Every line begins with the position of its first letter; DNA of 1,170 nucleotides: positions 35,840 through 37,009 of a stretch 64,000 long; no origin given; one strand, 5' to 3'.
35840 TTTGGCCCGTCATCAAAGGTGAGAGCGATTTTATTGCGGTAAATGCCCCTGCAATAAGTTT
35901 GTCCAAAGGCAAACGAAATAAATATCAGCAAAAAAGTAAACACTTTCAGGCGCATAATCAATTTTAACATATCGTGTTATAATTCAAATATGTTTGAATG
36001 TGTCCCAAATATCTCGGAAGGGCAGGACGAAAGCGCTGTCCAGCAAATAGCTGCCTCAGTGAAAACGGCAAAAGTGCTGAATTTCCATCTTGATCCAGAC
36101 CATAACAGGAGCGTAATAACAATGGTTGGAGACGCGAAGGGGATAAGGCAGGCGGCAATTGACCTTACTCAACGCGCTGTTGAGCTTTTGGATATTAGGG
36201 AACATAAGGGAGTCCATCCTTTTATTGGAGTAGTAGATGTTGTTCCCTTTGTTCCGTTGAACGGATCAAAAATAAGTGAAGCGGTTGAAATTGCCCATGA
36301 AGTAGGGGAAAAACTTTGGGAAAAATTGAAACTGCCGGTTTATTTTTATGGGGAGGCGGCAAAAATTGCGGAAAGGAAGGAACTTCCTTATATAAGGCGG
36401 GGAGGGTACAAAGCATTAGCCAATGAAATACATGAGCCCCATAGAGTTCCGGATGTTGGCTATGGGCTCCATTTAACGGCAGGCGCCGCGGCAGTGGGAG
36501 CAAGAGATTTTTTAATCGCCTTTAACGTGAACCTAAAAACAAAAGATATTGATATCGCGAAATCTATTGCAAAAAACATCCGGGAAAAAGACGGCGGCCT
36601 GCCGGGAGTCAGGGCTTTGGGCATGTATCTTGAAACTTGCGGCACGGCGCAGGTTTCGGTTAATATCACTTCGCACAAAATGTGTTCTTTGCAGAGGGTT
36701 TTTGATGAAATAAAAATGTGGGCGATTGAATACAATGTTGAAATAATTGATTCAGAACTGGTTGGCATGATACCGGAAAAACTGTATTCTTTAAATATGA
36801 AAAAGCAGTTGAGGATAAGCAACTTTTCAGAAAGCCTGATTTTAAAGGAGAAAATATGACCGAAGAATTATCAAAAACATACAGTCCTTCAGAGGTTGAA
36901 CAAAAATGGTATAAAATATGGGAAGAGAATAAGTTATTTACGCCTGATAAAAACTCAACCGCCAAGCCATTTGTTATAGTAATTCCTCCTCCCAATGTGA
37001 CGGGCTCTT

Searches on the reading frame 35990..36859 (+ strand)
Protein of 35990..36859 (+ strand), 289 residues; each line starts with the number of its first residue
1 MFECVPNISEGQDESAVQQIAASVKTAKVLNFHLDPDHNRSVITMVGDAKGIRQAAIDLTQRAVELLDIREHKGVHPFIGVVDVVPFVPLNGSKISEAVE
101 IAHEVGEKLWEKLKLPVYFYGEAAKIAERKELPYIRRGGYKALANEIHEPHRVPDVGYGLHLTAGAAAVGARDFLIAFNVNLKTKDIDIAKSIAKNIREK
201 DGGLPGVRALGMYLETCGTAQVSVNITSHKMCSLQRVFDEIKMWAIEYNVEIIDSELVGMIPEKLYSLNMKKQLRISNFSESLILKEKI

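Call 76: find_encoding_contigs(protein=window:35990-36859:+, flank=10000, max_places=1)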
Protein window:35990-36859:+ (289 aa): no gene with exactly this product is on record in the collection.
